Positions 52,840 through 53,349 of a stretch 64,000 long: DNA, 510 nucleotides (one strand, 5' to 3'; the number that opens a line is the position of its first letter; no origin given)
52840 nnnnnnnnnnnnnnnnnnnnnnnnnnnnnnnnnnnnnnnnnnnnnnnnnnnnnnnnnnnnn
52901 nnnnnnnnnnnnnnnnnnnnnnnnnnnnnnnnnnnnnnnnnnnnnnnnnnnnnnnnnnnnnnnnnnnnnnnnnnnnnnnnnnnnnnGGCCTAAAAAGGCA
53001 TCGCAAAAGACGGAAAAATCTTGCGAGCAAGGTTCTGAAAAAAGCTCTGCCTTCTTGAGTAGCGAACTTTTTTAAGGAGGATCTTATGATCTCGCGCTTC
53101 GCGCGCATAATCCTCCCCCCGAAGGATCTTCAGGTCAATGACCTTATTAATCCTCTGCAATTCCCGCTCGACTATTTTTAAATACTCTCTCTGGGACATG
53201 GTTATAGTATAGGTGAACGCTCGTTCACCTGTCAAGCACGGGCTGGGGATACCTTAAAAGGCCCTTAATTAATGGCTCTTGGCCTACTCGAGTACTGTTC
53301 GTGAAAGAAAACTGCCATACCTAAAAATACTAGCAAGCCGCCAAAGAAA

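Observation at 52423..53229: Cheo-type LexA box upstream of a small-gene/lexA unit; recA lacks an obvious box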

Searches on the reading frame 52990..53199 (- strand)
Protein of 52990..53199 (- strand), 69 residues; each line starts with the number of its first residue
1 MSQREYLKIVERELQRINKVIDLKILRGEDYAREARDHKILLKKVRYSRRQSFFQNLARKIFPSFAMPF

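Call 4: search_protein_families(library=pfam, proteins=[window:52990-53199:-], max_evalue=0.1)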
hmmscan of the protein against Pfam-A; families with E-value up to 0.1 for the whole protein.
window:52990-53199:- (69 aa): 1 family
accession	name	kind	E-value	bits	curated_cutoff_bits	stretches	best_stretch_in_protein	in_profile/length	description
PF00512.31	HisKA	-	0.055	14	26.9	0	2-22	35-55/66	His Kinase A (phospho-acceptor) domain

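Call 14: find_homologous_proteins(query=window:52990-53199:-, max_evalue=0.01)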
Query window:52990-53199:- (69 aa): 16 proteins with E <= 0.01 among 16 candidates.
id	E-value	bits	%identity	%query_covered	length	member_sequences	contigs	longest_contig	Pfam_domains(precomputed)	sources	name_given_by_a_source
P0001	2.2e-36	139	100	100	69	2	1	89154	-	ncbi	ncbi:MAG: hypothetical protein AAB500_00345 [Patescibacteria group bacterium]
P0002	1.6e-32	127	90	100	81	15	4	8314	-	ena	-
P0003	3.7e-28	114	78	100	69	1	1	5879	-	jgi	jgi:hypothetical protein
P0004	5.8e-27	110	80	100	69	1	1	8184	-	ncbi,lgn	-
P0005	2.0e-21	92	77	75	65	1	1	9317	-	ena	-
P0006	1.3e-20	90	77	83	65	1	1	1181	-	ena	-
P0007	4.5e-20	88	65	96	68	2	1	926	-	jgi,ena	-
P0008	8.5e-20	87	71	91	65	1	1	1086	-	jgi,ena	-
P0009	1.7e-19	86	67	100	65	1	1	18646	-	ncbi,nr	ncbi:MAG TPA: hypothetical protein VG694_01060 [Candidatus Paceibacterota bacterium]|nr:hypothetical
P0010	4.5e-19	85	64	97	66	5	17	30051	-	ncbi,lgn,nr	ncbi:MAG: hypothetical protein QG644_65 [Patescibacteria group bacterium]|nr:hypothetical protein [C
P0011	1.3e-18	84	64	100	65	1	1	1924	-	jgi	jgi:hypothetical protein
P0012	2.5e-17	79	62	99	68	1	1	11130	-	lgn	-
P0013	3.9e-17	79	63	91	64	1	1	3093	-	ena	-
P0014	2.4e-16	76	68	77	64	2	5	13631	-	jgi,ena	-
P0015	2.4e-15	73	56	93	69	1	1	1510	-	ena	-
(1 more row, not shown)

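Call 16: find_encoding_contigs(protein=P0009, flank=4000, max_places=3)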
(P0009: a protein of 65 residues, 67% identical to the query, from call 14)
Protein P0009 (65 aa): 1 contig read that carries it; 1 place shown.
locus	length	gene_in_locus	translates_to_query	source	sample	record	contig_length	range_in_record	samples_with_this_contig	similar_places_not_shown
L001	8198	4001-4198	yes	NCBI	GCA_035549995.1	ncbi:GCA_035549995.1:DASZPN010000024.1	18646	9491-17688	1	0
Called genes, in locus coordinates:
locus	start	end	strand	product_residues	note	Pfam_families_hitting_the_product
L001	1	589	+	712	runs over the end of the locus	PF01138:RNase_PH, PF03725:RNase_PH_C (faint), PF01138:RNase_PH, PF00013:KH_1, PF00575:S1, PF23459:S1_RRP5 (weak)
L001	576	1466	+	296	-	-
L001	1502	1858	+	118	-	PF01258:zf-dskA_traR (weak)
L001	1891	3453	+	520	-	PF13541:ChlI, PF00493:MCM (weak), PF01078:Mg_chelatase, PF07728:AAA_5, PF13335:Mg_chelatase_C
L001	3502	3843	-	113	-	-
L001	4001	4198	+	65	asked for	-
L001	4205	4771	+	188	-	PF00717:Peptidase_S24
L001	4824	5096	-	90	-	PF00216:Bac_DNA_binding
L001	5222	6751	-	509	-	PF12072:RNase_Y_N, PF00013:KH_1 (weak), PF01966:HD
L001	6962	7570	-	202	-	PF00574:CLP_protease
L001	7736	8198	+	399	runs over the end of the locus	PF00988:CPSase_sm_chain, PF00117:GATase, PF07722:Peptidase_C26 (weak)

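Call 17: find_encoding_contigs(protein=P0010, flank=4000, max_places=4)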
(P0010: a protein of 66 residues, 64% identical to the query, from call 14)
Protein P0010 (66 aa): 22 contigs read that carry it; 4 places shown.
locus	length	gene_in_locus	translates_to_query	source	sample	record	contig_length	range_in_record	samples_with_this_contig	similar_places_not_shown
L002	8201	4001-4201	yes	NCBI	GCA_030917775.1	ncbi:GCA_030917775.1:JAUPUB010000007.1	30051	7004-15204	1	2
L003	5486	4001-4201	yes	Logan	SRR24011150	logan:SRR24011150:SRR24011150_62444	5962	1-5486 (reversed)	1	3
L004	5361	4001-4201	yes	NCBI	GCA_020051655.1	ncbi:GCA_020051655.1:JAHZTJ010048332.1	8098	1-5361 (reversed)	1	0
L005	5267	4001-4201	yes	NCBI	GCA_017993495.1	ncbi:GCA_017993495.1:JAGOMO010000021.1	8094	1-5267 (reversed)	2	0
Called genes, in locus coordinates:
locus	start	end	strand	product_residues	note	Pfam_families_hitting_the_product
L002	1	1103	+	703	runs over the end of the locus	PF01138:RNase_PH, PF03725:RNase_PH_C (faint), PF01138:RNase_PH, PF00013:KH_1, PF00575:S1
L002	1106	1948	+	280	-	-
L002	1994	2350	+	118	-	PF01258:zf-dskA_traR (weak)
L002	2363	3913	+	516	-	PF13541:ChlI, PF01078:Mg_chelatase, PF07728:AAA_5, PF00493:MCM (weak), PF13335:Mg_chelatase_C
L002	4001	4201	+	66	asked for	-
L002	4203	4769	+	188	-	PF00717:Peptidase_S24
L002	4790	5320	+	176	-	-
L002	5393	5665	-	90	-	PF00216:Bac_DNA_binding, PF18291:HU-HIG (weak)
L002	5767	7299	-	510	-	PF12072:RNase_Y_N, PF00013:KH_1 (weak), PF01966:HD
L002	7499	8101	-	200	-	PF00574:CLP_protease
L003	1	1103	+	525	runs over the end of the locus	?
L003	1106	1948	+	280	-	-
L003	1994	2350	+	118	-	PF01258:zf-dskA_traR (weak)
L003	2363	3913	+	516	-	PF13541:ChlI, PF01078:Mg_chelatase, PF07728:AAA_5, PF00493:MCM (weak), PF13335:Mg_chelatase_C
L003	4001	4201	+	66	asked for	-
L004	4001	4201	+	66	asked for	-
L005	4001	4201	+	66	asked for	-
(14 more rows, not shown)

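Call 20: find_encoding_contigs(protein=P0012, flank=4000, max_places=2)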
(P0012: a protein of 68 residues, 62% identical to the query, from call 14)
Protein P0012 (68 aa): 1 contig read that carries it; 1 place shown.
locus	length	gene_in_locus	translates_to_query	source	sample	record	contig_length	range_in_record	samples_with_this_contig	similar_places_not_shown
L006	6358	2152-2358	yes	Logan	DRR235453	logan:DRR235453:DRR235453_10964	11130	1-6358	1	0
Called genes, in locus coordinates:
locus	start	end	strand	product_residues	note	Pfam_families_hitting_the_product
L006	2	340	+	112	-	?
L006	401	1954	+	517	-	PF13541:ChlI, PF05496:RuvB_N (faint), PF00493:MCM (weak), PF01078:Mg_chelatase, PF07728:AAA_5, PF13335:Mg_chelatase_C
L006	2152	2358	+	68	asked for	-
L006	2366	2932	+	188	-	PF00717:Peptidase_S24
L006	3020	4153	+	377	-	PF13433:Peripla_BP_5, PF13458:Peripla_BP_6, PF01094:ANF_receptor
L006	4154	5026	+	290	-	PF02653:BPD_transp_2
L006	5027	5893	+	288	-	PF02653:BPD_transp_2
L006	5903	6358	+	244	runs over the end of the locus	PF02463:SMC_N (faint), PF00005:ABC_tran, PF13304:AAA_21 (faint)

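Call 21: find_encoding_contigs(protein=P0014, flank=4000, max_places=2)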
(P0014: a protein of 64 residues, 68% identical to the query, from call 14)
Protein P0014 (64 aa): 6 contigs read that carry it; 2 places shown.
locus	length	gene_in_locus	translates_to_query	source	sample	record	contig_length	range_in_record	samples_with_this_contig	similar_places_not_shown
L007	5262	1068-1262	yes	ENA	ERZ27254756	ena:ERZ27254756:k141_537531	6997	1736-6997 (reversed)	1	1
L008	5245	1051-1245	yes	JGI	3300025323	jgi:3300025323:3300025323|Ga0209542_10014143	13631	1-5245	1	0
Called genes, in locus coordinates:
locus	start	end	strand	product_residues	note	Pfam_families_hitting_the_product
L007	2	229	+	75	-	?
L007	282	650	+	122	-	PF00293:NUDIX (weak)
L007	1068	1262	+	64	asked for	-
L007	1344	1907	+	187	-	PF00717:Peptidase_S24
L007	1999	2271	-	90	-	PF00216:Bac_DNA_binding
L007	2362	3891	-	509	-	PF12072:RNase_Y_N, PF01966:HD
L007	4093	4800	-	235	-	PF01209:Ubie_methyltran, PF13847:Methyltransf_31 (faint), PF08241:Methyltransf_11, PF13649:Methyltransf_25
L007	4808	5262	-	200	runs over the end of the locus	PF00574:CLP_protease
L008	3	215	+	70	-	PF13335:Mg_chelatase_C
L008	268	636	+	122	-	PF00293:NUDIX (weak)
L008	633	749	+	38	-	-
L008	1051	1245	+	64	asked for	-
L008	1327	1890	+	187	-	PF00717:Peptidase_S24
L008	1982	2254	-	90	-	PF00216:Bac_DNA_binding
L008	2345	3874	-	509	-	PF12072:RNase_Y_N, PF01966:HD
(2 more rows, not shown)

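Call 33: predict_structure(alignment_id=A1)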
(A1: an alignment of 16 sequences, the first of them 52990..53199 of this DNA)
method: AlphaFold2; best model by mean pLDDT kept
length: 69 residues; sequences in the alignment: 16
mean_pLDDT: 82.7   pTM: 0.56
mean pLDDT of the five models: 82.7, 80.6, 77.2, 76.7, 76.4
residues with pLDDT >= 90: 33; 70-90: 22; 50-70: 13; < 50: 1
segments of 3 or more residues with pLDDT < 50: none
pLDDT, mean of each block of 10 residues (from residue 1): 84 94 95 92 85 69 58
secondary structure, 60 per line:
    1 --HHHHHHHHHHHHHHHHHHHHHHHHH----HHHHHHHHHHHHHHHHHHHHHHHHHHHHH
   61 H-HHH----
elements in order: H3-27 H32-61

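Call 36: search_solved_structures(query=A1, max_evalue=10, show_alignments=3)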
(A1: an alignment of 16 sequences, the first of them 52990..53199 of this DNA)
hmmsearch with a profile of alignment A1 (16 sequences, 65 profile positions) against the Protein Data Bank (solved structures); distinct sequences matched with E-value up to 10: 1.
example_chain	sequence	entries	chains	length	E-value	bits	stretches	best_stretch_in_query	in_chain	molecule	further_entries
2hpg_A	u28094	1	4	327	2.3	11.3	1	4-33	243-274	ABC transporter, periplasmic substrate-binding protein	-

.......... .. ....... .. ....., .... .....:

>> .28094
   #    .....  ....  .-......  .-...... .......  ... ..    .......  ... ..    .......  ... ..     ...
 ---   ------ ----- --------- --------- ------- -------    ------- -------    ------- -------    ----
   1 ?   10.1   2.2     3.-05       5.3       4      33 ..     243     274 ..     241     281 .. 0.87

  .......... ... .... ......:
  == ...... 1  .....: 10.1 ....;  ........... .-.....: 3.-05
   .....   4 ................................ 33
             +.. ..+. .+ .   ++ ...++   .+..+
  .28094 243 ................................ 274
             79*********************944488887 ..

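Call 37: search_protein_representatives(alignment_id=A1)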
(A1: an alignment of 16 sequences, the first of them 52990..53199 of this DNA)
Query: 16 sequences, 65 profile positions. Proteins with E-value up to 0.001 (for the whole library): 303; up to 1e-10: 45; up to 1e-30: 0. The best 150 are listed.
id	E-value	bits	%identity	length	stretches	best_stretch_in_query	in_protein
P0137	2.8e-27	110.4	-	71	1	1-62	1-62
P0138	2.1e-26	107.6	-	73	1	1-63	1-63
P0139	8.4e-25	102.4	-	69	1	1-63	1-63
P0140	2.0e-24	101.2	-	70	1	1-59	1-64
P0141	9.0e-23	95.9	-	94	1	1-49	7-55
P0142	2.3e-21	91.4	-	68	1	1-61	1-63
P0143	1.2e-20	89.1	-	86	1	1-61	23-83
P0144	1.5e-20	88.8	-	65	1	14-63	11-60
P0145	1.7e-20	88.6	-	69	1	1-44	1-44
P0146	5.6e-20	87.0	-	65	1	1-63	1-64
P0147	5.7e-19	83.7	-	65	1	1-62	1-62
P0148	1.4e-16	76.0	-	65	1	1-62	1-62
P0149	2.6e-16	75.2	-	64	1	1-63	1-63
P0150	2.6e-16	75.2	-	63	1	1-61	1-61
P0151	1.5e-15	72.8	-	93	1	1-63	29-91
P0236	9.9e-09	50.9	-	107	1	1-50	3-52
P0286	1.4e-07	47.2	-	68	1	1-58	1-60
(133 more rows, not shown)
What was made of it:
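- The small-protein family has 303 clusters, all 34-107 aa (call 37).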

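Call 38: fold_search(model_id=the predicted structure, library=pdb)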
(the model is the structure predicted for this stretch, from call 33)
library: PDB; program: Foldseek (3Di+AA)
matches with E <= 10: 45; with E <= 0.001: 0
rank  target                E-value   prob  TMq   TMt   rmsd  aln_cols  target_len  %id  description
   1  6hdz_A                8.2e-01  0.93  0.69  0.13   2.7        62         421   19  Pseudomonas aeruginosa Seryl-tRNA Synthetase in Complex with 5'-O-(N-(L-seryl)-Sulfamoyl)uridine (released 2019-12-04)
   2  6he3_A                8.8e-01  0.93  0.70  0.13   2.7        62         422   19  Pseudomonas aeruginosa Seryl-tRNA Synthetase in Complex with 5'-O-(N-(L-seryl)-sulfamoyl)cytidine (released 2019-12-04)
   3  1skv_C                1.0e+00  0.97  0.68  0.80   1.3        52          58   17  Crystal Structure of D-63 from Sulfolobus Spindle Virus 1 (released 2004-07-13)
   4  9qmp                  1.2e+00  0.91  0.71  0.13   2.3        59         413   19  E.coli seryl-tRNA synthetase (released 2025-05-14)
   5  6he1_A                1.2e+00  0.89  0.70  0.13   2.6        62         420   19  Pseudomonas aeruginosa Seryl-tRNA Synthetase in Complex with 5'-O-(N-(L-seryl)-sulfamoyl)N3-methyluridine (released 2019-12-04)
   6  6r1o                  1.5e+00  0.87  0.70  0.13   2.3        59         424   19  Crystal structure of E. coli seryl-tRNA synthetase complexed to a seryl sulfamoyl adenosine derivative (released 2020-01-22)
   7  1skv_B                1.7e+00  0.91  0.69  0.78   1.1        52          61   17  Crystal Structure of D-63 from Sulfolobus Spindle Virus 1 (released 2004-07-13)
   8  3qo7                  2.7e+00  0.72  0.70  0.12   2.9        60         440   20  Crystal structure of the seryl-tRNA synthetase from Candida albicans (released 2011-08-03)
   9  9qo2_E                3.4e+00  0.28  0.59  0.48   4.0        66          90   15  Dissociation-state-1 of 9-subunit CSN and SCF (SKP1-SKP2-CKS1) complex (released 2026-02-18)
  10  3qne                  3.6e+00  0.63  0.70  0.12   2.9        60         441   20  Candida albicans seryl-tRNA synthetase (released 2011-08-03)
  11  6x94                  4.7e+00  0.44  0.65  0.13   3.0        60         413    8  An orthogonal seryl-tRNA synthetase/tRNA pair for noncanonical amino acid mutagenesis in Escherichia coli (released 2020-11-04)
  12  6hgc_A                4.7e+00  0.38  0.66  0.18   2.5        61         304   16  Structure of Calypso in complex with DEUBAD of ASX (released 2019-01-23)
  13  9qo1_E                4.7e+00  0.20  0.58  0.18   4.1        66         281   15  Activated 9-subunit COP9 signalosome and neddylated SCF (SKP1-SKP2-CKS1) complex structure (released 2026-02-11)
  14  5fwn_A                5.0e+00  0.66  0.54  0.13   0.5        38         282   18  Imine Reductase from Amycolatopsis orientalis. Closed form in in complex with (R)- Methyltetrahydroisoquinoline (released 2016-06-01)
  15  6vme_M                5.0e+00  0.30  0.59  0.62   2.8        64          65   16  Human ESCRT-I heterotetramer headpiece (released 2020-05-20)
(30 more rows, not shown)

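Call 42: find_encoding_contigs(protein=P0236, flank=3000, max_places=2)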
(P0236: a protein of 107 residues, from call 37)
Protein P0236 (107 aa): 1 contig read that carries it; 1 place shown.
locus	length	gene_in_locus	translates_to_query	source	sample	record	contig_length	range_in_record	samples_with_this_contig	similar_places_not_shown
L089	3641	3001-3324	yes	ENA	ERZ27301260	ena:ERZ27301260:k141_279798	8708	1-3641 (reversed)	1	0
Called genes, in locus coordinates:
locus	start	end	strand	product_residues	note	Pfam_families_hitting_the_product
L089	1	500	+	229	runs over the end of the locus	-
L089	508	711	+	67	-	-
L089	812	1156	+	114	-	-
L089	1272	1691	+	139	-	-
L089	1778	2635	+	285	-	-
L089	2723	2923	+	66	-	-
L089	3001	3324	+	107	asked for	-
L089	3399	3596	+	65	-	-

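Call 43: find_encoding_contigs(protein=P0286, flank=3000, max_places=2)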
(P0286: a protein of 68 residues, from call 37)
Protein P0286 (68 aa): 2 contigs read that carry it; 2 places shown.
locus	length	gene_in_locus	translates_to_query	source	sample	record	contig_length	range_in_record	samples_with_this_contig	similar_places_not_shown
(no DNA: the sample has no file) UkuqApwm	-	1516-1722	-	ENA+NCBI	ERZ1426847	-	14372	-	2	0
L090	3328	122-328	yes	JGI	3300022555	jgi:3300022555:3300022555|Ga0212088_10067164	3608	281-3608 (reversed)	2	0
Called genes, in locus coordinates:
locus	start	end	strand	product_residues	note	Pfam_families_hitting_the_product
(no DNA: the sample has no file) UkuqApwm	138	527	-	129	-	-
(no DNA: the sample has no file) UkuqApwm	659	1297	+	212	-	PF13489:Methyltransf_23 (weak), PF07021:MetW (weak), PF13847:Methyltransf_31, PF08241:Methyltransf_11, PF08242:Methyltransf_12 (weak), PF13649:Methyltransf_25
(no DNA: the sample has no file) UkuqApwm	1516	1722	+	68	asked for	-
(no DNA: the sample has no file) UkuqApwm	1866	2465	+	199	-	PF00717:Peptidase_S24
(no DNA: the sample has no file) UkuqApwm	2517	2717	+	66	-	-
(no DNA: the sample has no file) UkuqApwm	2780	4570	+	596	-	PF00664:ABC_membrane, PF00005:ABC_tran, PF02463:SMC_N (weak)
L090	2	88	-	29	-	?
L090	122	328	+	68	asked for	-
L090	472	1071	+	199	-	PF00717:Peptidase_S24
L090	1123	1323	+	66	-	-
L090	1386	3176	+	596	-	PF00664:ABC_membrane, PF00005:ABC_tran, PF02463:SMC_N (weak)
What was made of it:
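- A distant member, P0286, is also upstream of an S24 LexA (call 43).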

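Call 46: find_related_loci(query=A1, collection=viral_contigs, flank=4000)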
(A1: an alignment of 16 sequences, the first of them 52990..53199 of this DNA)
Query A1 (69 aa) in viral_contigs; peptide patterns used: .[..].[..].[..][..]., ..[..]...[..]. (x = any residue, [..] = any of these).
119 stretches matched a pattern, but none encodes a relative of the query by tblastn (E <= 1e-3).
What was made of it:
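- Tried and rejected: Phage homologues: none in IMG/VR (call 46).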

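Call 54: search_protein_families(library=ncbifam, proteins=[window:52990-53199:-], max_evalue=1)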
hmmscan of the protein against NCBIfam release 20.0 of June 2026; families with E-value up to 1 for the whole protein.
window:52990-53199:- (69 aa): 0 families

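Call 55: search_protein_families(library=phrogs, proteins=[window:52990-53199:-], max_evalue=1)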
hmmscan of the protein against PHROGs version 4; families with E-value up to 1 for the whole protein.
window:52990-53199:- (69 aa): 2 families
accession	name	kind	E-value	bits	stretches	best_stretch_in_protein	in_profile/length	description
phrog_15088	-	unknown function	0.098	14.1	1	36-60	60-84/87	-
phrog_6075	-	unknown function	0.12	13.7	1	2-24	38-60/100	-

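Call 63: search_protein_families(library=pfam, alignment_id=A3, max_evalue=1)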
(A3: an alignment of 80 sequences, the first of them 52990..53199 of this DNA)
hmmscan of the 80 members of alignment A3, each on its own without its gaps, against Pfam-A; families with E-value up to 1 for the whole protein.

A. member 1, window:52990-53199:- (69 aa): 1 family
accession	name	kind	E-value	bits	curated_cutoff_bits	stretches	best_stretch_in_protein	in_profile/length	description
PF00512.31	HisKA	-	0.055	14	26.9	1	2-22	35-55/66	His Kinase A (phospho-acceptor) domain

B. families by the number of members that match (of 80 scanned): 67 families (the first 25 are shown)
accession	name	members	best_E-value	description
PF22667.2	Lon_lid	5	0.0056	Lon protease AAA+ ATPase lid domain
PF05384.16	DegS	4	0.0038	Sensor protein DegS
PF25450.1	Rab11-FIP3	3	0.0012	Rab11-FIP3-like domain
PF20797.2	HepT-like_2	3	0.019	HepT-like protein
PF08656.15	DASH_Dad3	3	0.066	DASH complex subunit Dad3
PF17098.10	Wtap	2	0.0084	WTAP/Mum2p family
PF08012.16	DUF1702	2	0.026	Protein of unknown function (DUF1702)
PF06698.16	DUF1192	2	0.044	Protein of unknown function (DUF1192)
PF00512.31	HisKA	2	0.055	His Kinase A (phospho-acceptor) domain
PF14002.11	YniB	2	0.065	YniB-like protein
PF07426.16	Dynactin_p22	1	0.0016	Dynactin subunit p22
PF19807.5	DUF6290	1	0.0044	Family of unknown function (DUF6290)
PF14988.11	DUF4515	1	0.0056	Domain of unknown function (DUF4515)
PF11642.13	Blo-t-5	1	0.0097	Mite allergen Blo t 5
PF08539.16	HbrB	1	0.011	HbrB-like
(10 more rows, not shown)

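Call 64: search_solved_structures(query=A3, max_evalue=10, show_alignments=0)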
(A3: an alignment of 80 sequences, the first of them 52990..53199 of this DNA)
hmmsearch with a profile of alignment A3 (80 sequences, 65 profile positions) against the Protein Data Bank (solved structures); distinct sequences matched with E-value up to 10: 2.
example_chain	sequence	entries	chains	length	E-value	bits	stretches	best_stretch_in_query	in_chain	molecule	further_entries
3m6s_B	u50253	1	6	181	1.6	11.7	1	8-34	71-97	Hemagglutinin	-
7a9d_B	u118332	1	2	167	3.3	10.7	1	8-34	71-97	Hemagglutinin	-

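Call 73: find_encoding_contigs(protein=P0004, flank=1500, max_places=1)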
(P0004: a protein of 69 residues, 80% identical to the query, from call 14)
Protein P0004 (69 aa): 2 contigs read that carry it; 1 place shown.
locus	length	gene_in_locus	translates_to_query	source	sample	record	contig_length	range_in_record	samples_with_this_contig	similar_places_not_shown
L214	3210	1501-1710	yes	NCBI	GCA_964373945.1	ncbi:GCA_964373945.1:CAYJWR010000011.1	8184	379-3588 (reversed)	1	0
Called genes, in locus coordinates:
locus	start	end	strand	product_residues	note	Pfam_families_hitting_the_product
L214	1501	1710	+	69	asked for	-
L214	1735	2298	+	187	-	PF00717:Peptidase_S24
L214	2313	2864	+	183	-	PF01936:NYN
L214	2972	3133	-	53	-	-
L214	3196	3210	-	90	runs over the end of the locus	PF00216:Bac_DNA_binding, PF18291:HU-HIG (weak)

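Call 74: find_encoding_contigs(protein=P0003, flank=1500, max_places=1)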
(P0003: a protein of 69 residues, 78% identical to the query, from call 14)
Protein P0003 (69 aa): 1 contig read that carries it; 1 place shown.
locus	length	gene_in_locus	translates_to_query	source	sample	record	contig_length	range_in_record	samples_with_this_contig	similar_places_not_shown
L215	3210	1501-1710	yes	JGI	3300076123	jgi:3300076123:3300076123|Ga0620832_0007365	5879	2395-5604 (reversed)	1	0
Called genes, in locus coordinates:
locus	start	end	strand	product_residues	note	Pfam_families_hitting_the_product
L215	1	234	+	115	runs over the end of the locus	PF18924:DUF5674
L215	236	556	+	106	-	-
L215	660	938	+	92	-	-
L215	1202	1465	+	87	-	PF01541:GIY-YIG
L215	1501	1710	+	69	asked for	-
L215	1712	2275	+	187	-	PF00717:Peptidase_S24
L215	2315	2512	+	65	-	-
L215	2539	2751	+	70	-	-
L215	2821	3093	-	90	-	PF00216:Bac_DNA_binding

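Call 85: predict_structure(alignment_id=A3)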
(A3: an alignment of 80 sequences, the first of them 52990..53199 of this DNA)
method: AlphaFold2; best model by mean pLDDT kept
length: 69 residues; sequences in the alignment: 80
mean_pLDDT: 85.9   pTM: 0.62
mean pLDDT of the five models: 85.9, 84.3, 83.7, 83.5, 82.6
residues with pLDDT >= 90: 36; 70-90: 23; 50-70: 9; < 50: 1
segments of 3 or more residues with pLDDT < 50: none
pLDDT, mean of each block of 10 residues (from residue 1): 86 96 98 96 88 72 64
secondary structure, 60 per line:
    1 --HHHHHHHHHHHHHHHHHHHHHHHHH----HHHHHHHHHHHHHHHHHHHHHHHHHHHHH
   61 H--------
elements in order: H3-27 H32-61
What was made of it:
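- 52990..53199 (-): Small gene: a 69-aa basic protein, predicted helical hairpin (helices 3-27 and 32-61) with a Phe-rich amphipathic C-terminal tail. Uncharacterised family. AlphaFold2 pLDDT 82.7 and 85.9 (calls 33, 85).
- On MinD-type C-terminal membrane-targeting helix: AlphaFold2 pLDDT for the tail is 64-72 (call 85).
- Hairpin model: pLDDT 86 (call 85). It is a helical hairpin (calls 33, 85).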

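Call 89: list_cluster_members(proteins=[P0001, P0010, P0009])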
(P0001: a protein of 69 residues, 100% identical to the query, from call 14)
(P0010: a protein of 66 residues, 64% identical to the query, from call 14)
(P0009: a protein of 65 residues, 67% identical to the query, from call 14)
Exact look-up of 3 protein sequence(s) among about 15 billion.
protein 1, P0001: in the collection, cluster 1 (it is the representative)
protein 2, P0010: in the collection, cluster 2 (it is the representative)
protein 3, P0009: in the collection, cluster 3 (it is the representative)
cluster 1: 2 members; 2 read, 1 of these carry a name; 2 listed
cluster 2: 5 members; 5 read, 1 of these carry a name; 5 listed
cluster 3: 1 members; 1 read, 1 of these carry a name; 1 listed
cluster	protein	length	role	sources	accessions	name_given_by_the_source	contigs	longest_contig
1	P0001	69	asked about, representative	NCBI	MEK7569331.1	MAG: hypothetical protein AAB500_00345 [Patescibacteria group bacterium]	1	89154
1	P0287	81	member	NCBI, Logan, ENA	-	-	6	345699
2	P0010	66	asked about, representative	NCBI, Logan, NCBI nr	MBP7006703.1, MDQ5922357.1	MAG: hypothetical protein QG644_65 [Patescibacteria group bacterium] | hypothetical protein [Candidatus Paceibacterota bacterium]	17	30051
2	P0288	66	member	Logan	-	-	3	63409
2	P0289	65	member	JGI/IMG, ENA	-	-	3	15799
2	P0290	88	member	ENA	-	-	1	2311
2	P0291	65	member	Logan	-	-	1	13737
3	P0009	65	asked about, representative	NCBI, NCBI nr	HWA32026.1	MAG TPA: hypothetical protein VG694_01060 [Candidatus Paceibacterota bacterium] | hypothetical protein [Candidatus Paceibacterota bacterium]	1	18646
